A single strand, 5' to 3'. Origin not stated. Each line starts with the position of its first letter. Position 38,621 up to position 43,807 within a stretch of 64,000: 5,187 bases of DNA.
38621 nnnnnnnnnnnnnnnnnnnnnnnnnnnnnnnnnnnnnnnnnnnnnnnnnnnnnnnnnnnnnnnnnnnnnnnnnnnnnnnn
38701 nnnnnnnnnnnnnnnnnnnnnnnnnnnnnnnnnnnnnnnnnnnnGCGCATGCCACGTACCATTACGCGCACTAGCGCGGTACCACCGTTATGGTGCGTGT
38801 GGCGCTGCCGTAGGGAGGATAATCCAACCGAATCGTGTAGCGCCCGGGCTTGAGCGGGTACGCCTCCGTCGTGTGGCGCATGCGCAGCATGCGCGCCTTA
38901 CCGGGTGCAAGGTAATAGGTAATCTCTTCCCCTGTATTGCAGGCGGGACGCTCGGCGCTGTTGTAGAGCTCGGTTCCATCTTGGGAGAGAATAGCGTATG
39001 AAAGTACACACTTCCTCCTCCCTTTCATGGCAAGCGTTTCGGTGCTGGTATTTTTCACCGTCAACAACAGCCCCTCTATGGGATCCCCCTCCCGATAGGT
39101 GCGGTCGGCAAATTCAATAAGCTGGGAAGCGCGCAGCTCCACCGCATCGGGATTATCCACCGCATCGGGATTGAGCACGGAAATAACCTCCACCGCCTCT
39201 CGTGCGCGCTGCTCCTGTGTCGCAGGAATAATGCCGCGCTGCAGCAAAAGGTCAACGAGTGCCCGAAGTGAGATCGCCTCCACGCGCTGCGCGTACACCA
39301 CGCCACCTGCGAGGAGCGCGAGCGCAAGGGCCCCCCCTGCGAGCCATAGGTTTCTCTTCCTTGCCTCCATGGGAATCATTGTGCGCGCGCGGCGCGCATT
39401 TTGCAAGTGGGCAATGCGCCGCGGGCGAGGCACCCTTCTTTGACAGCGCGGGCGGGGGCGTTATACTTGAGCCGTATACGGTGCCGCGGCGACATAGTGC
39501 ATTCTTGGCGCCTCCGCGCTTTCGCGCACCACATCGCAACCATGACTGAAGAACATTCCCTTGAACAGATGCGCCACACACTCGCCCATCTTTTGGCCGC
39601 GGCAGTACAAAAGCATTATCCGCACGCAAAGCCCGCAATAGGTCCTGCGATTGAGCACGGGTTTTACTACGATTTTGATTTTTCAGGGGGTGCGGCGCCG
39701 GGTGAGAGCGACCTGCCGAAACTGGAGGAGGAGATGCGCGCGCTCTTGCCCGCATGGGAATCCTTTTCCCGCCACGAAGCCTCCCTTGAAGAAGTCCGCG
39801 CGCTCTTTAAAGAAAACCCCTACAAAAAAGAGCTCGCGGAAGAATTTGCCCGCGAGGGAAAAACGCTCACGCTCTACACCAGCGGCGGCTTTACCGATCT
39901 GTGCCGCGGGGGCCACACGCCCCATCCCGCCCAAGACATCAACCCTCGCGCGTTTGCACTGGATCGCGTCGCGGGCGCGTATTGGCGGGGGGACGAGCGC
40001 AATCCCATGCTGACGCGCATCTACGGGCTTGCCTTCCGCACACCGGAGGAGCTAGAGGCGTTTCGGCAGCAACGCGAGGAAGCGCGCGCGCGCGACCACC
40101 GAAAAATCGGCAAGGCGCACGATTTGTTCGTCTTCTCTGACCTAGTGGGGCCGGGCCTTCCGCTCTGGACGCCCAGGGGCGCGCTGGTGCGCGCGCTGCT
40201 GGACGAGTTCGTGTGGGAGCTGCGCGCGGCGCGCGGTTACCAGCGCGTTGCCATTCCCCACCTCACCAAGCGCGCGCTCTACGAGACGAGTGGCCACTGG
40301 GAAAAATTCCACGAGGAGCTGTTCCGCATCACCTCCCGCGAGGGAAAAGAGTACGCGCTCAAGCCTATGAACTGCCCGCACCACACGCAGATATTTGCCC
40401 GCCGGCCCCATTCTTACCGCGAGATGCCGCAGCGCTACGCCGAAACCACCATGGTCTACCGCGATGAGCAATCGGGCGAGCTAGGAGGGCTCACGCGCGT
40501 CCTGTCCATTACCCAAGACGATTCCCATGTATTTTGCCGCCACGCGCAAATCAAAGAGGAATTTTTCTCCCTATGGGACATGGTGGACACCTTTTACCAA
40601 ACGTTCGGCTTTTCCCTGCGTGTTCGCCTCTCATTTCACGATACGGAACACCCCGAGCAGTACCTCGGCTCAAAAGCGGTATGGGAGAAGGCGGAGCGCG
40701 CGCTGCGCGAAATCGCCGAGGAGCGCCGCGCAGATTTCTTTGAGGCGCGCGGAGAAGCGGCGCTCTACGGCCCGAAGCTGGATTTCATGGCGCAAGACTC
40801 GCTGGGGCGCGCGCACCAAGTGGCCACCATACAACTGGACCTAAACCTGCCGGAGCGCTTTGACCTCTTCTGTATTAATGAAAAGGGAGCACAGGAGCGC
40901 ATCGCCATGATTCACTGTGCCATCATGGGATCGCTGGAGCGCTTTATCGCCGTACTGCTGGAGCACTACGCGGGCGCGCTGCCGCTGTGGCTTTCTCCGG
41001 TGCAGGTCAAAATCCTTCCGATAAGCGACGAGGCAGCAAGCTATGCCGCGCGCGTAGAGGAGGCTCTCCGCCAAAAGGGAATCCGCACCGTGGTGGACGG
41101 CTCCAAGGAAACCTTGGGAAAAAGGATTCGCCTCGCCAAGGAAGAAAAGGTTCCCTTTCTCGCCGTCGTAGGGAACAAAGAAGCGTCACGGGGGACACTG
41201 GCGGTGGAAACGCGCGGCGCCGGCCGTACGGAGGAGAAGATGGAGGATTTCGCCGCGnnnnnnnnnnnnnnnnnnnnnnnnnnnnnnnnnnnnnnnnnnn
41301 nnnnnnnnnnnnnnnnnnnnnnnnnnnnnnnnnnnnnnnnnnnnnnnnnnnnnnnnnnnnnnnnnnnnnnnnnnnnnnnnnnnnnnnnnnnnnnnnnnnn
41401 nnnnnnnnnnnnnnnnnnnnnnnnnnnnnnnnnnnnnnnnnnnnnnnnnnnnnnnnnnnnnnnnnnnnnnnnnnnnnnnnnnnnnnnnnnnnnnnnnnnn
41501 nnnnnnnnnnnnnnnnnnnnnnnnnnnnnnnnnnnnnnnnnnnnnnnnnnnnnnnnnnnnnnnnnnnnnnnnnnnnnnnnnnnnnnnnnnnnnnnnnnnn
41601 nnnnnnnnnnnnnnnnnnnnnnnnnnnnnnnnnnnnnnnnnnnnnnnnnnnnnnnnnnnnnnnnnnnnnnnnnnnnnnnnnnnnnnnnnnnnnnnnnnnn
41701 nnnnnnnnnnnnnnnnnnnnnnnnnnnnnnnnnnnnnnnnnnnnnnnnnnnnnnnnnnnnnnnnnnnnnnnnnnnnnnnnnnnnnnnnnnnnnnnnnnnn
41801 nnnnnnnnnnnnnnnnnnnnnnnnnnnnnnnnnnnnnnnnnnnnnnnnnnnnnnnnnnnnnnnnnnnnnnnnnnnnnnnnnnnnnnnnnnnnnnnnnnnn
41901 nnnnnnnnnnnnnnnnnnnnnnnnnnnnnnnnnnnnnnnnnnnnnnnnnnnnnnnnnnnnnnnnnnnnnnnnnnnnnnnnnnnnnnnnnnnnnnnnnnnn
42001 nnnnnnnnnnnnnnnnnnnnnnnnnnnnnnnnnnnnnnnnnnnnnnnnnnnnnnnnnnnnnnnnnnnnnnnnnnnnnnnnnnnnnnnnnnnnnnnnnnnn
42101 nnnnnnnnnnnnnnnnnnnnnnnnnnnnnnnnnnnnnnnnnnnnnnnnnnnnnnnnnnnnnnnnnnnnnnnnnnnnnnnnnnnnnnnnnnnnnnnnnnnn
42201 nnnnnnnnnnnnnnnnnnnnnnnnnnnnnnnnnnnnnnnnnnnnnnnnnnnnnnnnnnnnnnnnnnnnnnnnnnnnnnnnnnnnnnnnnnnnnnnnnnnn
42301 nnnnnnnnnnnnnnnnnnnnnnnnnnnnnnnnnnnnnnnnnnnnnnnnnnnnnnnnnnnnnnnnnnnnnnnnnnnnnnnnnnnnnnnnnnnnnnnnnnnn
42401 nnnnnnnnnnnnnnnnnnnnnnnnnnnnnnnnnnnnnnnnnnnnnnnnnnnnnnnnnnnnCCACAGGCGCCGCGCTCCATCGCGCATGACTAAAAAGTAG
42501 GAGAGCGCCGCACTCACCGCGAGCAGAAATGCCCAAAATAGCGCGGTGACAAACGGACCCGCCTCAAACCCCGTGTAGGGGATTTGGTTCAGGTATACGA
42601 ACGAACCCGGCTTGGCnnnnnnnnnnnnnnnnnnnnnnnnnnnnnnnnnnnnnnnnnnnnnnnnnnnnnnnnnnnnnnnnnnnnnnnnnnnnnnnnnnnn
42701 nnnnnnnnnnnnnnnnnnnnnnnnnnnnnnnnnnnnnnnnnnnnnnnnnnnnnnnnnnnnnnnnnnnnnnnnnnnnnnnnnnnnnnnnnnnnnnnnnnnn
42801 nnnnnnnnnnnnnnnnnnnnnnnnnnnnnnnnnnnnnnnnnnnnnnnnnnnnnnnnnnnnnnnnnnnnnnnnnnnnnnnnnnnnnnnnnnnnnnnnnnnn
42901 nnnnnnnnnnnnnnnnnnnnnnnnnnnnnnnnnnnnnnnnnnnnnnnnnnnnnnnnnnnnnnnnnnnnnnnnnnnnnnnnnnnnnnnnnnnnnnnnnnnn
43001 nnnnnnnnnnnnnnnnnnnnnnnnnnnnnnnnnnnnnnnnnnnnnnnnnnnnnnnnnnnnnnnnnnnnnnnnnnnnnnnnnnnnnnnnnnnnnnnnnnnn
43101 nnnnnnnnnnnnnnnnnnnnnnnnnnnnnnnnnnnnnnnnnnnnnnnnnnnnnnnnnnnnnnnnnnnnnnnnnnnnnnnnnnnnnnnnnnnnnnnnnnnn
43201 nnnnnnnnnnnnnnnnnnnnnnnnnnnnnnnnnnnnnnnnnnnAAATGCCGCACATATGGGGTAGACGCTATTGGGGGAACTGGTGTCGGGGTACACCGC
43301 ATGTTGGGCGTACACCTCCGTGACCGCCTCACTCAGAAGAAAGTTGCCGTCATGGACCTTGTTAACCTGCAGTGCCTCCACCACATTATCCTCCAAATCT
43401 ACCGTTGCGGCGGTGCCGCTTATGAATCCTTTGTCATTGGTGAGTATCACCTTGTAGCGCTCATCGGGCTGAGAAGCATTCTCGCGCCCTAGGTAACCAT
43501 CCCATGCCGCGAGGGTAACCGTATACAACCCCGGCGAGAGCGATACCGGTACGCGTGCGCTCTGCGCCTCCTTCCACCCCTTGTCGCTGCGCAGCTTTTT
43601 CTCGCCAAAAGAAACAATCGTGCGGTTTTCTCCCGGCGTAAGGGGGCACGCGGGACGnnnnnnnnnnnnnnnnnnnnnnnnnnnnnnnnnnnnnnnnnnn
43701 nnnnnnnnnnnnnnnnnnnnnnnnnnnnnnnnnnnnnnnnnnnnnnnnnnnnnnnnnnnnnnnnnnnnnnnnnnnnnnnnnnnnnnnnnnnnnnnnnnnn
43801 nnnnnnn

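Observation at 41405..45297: Sortase adjacent to a 933-aa surface protein whose [LI]PxTG-like sorting signal is internal, followed by a 330-aa cytoplasmic domain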

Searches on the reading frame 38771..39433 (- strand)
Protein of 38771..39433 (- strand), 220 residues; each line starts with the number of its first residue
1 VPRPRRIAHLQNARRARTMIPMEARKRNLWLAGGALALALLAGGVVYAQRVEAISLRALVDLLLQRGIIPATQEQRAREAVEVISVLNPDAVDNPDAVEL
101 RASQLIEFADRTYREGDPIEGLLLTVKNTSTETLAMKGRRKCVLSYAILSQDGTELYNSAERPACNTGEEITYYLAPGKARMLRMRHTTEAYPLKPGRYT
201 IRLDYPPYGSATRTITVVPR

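Call 3: search_protein_families(library=pfam, proteins=[window:38771-39433:-], max_evalue=0.1)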
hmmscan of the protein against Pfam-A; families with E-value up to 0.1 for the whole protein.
window:38771-39433:- (220 aa): 2 families
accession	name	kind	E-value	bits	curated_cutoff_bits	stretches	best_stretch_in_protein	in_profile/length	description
PF13620.12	CarboxypepD_reg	-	0.016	15.9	32.3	0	194-219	45-71/82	Carboxypeptidase regulatory-like domain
PF08308.17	PEGA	-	0.037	14.4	20.8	1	191-218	29-56/71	PEGA domain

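Call 4: search_protein_families(library=ncbifam, proteins=[window:38771-39433:-], max_evalue=0.1)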
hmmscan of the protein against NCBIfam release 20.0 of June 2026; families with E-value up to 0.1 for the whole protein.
window:38771-39433:- (220 aa): 1 family
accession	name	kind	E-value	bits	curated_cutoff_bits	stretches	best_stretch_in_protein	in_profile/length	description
NF058571.1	GVDTG_CTERM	domain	0.1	13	29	0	28-50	20-43/44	GVDTG sorting domain-containing protein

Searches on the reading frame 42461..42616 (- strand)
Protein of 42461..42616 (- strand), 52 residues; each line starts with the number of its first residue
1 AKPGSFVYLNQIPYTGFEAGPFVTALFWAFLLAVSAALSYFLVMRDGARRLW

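Call 79: find_homologous_proteins(query=A4, max_evalue=10)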
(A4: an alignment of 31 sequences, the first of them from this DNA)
Query A4 (31 sequences) (52 aa, profile of the alignment): 4 proteins with E <= 10 among 1183 candidates.
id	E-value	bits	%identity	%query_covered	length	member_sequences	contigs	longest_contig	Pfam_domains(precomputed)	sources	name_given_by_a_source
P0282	2.9e-14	70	40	77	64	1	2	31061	-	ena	-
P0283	3.9e-13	67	38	75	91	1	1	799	-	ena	-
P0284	2.4e-8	51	37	88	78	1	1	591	-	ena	-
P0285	9.8e-8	49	50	50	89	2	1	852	-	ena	-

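Call 81: find_encoding_contigs(protein=P0282, flank=9000, max_places=2)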
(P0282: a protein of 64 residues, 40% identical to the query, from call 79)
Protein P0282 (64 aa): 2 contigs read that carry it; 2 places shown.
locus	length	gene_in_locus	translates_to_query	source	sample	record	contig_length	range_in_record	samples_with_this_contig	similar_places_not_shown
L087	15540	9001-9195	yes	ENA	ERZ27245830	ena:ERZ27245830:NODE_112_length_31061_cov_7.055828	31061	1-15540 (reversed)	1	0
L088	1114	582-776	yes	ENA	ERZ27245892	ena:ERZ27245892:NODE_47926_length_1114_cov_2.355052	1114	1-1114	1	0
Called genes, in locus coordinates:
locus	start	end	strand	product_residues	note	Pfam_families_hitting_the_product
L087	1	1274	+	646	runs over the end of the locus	PF03483:B3_4, PF03484:B5, PF17759:tRNA_synthFbeta, PF03147:FDX-ACB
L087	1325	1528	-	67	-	-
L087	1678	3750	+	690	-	PF02518:HATPase_c, PF00204:DNA_gyraseB, PF01751:Toprim, PF00986:DNA_gyraseB_C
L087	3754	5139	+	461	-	PF10518:TAT_signal (weak)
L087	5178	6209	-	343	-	-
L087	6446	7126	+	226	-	PF04203:Sortase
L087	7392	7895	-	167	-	-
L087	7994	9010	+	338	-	-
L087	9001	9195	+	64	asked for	-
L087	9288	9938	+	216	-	-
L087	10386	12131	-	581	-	PF07973:tRNA_SAD (weak), PF00587:tRNA-synt_2b, PF03129:HGTP_anticodon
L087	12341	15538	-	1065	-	?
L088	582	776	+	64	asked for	-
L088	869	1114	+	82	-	?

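Call 86: find_encoding_contigs(protein=P0283, flank=2000, max_places=3)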
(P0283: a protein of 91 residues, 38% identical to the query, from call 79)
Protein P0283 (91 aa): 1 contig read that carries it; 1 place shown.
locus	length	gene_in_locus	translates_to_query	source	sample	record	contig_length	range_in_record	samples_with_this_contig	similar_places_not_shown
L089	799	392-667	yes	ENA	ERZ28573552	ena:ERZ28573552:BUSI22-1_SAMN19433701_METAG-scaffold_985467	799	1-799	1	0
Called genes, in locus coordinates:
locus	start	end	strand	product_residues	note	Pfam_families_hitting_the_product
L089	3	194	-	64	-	?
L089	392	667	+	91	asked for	-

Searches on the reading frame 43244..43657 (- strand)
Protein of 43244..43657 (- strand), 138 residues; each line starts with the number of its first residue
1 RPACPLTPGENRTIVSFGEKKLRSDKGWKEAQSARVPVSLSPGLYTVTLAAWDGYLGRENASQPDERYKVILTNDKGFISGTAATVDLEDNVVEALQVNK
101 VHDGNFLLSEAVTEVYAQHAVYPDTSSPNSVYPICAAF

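Call 72: predict_structure(alignment_id=A3)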
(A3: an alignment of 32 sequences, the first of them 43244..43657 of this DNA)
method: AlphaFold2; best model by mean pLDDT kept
length: 138 residues; sequences in the alignment: 32
mean_pLDDT: 97.4   pTM: 0.90
mean pLDDT of the five models: 97.4, 97.4, 97.3, 97.1, 97.1
residues with pLDDT >= 90: 137; 70-90: 1; 50-70: 0; < 50: 0
segments of 3 or more residues with pLDDT < 50: none
pLDDT, mean of each block of 10 residues (from residue 1): 96 96 98 98 98 96 97 98 98 98 96 99 97 98
secondary structure, 60 per line:
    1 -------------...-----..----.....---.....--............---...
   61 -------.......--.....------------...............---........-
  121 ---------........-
elements in order: E14-16 H28-31 E36-40 E43-54 E68-74 E77-81 E94-108 E112-119 E130-137
